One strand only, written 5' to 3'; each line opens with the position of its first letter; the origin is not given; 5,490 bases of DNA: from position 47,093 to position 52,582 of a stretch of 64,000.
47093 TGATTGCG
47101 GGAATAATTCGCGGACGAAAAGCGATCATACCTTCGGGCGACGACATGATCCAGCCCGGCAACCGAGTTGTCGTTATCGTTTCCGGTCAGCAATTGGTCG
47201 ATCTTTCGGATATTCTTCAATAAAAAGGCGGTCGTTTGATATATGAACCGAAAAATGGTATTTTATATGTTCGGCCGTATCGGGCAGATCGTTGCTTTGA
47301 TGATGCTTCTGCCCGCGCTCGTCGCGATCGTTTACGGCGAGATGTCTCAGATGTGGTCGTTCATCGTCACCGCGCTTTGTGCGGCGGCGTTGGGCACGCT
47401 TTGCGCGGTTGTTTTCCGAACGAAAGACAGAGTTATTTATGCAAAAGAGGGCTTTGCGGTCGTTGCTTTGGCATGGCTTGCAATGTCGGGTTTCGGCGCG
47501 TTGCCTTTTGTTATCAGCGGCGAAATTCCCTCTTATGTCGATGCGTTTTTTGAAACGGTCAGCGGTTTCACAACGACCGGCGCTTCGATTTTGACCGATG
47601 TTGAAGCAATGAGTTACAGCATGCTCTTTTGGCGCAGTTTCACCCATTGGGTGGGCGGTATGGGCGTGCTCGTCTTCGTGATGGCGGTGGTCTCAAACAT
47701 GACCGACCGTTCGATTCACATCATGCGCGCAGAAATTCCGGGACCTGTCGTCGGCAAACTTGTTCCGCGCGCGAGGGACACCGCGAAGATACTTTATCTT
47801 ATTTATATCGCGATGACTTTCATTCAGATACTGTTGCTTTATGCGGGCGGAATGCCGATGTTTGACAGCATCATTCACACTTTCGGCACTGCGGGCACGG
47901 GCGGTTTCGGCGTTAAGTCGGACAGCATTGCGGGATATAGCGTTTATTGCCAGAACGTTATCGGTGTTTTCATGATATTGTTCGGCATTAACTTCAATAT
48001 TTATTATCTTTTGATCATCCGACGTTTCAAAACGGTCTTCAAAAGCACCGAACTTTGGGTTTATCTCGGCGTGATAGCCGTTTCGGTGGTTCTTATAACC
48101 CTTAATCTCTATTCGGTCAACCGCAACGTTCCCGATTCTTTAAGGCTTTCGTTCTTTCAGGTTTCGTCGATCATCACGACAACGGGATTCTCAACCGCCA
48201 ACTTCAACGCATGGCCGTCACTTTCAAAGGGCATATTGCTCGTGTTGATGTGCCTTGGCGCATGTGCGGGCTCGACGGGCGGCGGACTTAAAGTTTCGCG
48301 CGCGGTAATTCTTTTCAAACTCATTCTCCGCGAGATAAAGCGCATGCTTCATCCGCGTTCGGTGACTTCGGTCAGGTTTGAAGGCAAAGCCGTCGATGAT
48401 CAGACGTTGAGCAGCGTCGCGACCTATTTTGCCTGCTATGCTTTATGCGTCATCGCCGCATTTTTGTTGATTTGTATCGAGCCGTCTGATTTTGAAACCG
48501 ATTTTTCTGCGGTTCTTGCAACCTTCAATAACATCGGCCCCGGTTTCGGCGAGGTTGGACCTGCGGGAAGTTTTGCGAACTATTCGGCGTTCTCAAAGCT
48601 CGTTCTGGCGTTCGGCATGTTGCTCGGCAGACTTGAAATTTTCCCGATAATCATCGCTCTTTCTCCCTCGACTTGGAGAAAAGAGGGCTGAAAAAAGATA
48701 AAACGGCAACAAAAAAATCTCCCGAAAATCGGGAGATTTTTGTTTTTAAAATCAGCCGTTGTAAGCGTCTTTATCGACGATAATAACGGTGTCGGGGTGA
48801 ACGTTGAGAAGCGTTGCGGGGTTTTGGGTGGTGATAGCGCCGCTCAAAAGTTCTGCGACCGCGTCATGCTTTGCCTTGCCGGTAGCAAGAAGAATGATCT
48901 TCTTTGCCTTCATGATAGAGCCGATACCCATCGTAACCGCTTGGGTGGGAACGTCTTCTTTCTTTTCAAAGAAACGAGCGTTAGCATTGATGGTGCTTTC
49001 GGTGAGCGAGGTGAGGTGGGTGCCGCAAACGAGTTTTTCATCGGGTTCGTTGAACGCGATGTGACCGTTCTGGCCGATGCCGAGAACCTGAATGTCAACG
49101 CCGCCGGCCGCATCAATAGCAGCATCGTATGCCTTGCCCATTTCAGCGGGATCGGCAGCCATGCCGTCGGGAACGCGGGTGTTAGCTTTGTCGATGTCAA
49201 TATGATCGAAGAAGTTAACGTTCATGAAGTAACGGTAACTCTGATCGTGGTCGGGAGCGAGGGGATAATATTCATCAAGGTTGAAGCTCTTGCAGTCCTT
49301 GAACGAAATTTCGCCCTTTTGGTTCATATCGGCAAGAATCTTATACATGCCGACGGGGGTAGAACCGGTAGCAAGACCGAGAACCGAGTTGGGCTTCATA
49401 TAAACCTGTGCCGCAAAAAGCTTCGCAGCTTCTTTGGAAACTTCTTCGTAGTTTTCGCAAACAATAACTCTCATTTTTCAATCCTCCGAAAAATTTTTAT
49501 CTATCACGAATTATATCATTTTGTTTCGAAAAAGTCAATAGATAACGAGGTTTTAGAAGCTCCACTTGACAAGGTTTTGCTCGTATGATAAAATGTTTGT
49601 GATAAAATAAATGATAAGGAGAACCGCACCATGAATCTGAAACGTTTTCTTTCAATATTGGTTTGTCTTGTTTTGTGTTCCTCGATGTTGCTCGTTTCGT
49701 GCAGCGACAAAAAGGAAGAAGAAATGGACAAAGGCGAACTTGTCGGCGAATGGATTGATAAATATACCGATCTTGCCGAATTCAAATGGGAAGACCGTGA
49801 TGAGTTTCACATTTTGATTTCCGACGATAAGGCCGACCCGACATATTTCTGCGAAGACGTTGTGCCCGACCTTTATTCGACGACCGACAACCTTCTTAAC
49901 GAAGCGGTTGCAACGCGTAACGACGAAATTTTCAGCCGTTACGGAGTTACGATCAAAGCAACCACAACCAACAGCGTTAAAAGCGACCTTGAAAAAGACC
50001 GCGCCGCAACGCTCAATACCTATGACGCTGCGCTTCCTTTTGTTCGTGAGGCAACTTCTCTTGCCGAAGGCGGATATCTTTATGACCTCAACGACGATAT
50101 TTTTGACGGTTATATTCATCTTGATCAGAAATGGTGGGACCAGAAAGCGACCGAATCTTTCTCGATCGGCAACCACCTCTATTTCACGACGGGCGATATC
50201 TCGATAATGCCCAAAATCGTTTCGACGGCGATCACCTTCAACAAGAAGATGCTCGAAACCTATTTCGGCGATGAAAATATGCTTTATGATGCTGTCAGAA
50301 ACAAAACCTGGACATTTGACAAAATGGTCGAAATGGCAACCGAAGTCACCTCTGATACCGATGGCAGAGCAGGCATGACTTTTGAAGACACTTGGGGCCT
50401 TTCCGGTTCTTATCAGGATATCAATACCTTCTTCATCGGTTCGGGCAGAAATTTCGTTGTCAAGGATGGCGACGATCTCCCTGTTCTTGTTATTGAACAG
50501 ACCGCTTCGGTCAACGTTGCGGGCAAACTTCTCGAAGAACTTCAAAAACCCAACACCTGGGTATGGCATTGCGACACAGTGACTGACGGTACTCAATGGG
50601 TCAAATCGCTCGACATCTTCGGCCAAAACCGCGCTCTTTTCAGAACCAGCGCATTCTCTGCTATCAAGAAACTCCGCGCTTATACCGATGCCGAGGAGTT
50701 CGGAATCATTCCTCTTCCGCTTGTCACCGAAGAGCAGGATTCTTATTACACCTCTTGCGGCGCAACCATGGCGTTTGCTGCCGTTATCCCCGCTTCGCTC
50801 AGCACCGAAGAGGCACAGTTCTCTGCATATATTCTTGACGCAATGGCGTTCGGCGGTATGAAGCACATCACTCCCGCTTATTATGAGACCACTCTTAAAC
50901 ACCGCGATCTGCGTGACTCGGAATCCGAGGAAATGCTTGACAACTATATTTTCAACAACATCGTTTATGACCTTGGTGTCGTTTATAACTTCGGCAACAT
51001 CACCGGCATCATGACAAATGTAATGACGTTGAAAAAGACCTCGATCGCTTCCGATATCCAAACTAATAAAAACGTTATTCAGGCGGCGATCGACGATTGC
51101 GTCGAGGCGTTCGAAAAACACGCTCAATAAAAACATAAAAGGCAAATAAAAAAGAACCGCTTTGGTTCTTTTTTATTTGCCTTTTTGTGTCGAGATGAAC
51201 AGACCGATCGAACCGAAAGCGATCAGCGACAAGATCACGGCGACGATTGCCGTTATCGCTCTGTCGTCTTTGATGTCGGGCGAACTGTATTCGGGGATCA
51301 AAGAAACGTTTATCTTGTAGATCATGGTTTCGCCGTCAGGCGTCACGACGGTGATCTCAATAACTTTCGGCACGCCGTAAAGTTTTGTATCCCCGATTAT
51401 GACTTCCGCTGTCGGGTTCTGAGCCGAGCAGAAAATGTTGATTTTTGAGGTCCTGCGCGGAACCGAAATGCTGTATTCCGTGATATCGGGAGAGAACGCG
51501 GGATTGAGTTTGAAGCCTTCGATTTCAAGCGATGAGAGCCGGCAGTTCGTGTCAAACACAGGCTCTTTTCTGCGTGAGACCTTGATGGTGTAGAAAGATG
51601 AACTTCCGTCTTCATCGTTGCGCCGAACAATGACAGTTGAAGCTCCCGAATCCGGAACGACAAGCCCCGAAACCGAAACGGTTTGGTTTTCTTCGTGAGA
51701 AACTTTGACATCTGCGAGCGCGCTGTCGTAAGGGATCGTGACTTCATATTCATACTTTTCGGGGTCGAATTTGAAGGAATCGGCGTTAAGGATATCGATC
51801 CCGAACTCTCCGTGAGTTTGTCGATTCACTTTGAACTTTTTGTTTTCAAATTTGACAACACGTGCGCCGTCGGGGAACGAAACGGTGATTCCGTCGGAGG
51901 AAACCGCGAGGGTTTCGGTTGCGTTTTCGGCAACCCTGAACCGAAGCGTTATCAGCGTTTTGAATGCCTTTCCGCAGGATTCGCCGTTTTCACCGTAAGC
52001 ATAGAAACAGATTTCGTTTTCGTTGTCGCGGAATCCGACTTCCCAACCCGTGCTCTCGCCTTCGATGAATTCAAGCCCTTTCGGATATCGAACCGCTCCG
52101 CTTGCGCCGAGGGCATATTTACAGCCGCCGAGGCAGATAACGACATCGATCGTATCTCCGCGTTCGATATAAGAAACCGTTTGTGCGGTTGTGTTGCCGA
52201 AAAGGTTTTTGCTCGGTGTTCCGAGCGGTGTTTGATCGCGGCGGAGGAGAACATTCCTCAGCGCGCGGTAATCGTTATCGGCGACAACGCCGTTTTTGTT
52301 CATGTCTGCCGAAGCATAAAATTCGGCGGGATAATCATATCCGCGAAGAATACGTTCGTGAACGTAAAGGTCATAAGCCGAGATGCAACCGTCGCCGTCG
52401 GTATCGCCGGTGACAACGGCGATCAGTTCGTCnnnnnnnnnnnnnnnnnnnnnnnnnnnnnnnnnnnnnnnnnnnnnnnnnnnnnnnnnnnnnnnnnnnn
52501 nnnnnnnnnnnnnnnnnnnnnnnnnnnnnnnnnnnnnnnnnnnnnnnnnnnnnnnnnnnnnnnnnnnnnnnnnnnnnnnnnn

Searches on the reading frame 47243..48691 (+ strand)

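Call 54: search_protein_families(library=pfam, proteins=[window:47243-48691:+], max_evalue=0.001)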
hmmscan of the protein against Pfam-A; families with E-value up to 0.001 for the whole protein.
window:47243-48691:+ (482 aa): 1 family
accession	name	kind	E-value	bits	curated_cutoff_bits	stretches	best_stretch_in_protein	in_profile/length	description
PF02386.22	TrkH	-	1.3e-61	209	27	1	46-474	11-491/502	Cation transport protein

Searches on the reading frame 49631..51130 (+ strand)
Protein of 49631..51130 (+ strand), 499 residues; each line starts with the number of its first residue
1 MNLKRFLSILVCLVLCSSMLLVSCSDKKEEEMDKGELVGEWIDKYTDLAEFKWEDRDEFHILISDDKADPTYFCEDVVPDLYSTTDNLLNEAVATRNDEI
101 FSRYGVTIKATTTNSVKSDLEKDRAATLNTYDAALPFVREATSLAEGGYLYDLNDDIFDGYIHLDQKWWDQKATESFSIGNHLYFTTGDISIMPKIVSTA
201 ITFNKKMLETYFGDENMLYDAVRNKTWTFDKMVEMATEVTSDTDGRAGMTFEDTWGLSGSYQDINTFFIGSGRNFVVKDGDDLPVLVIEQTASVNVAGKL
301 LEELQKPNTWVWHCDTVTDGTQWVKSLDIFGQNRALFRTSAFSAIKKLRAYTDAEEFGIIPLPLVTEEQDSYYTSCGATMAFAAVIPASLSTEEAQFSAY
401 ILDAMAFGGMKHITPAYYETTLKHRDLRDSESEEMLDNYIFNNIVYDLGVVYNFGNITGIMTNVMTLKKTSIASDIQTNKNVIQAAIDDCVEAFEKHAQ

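Call 54: search_protein_families(library=pfam, proteins=[window:49631-51130:+], max_evalue=0.001)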
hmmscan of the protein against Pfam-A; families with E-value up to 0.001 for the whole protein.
window:49631-51130:+ (499 aa): 1 family
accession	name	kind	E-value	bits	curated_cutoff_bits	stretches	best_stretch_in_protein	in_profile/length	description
PF01547.30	SBP_bac_1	-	4.9e-05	23.9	26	1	96-281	16-182/307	Bacterial extracellular solute-binding protein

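Call 92: search_protein_families(library=ncbifam, proteins=[window:49631-51130:+], max_evalue=0.001)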
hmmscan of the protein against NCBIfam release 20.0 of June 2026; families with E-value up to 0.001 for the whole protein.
window:49631-51130:+ (499 aa): 0 families

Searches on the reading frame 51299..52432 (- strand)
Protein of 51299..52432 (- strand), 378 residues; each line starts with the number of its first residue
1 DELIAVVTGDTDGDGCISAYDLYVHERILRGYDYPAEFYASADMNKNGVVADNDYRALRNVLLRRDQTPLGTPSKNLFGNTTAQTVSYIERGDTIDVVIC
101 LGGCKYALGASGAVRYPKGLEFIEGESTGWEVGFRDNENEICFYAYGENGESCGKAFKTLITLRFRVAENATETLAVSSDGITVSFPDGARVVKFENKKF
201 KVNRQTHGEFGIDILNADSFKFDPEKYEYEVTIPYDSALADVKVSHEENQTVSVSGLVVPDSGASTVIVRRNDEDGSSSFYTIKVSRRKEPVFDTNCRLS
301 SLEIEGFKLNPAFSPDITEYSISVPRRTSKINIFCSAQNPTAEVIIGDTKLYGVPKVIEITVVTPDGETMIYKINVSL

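Call 64: find_related_loci(query=window:51299-52432:-, collection=metagenome_contigs, flank=3000)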
Query seq(378 aa) (378 aa) in metagenome_contigs; peptide patterns used: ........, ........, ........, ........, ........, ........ (x = any residue, [..] = any of these).
180 stretches matched a pattern, but none encodes a relative of the query by tblastn (E <= 1e-3).
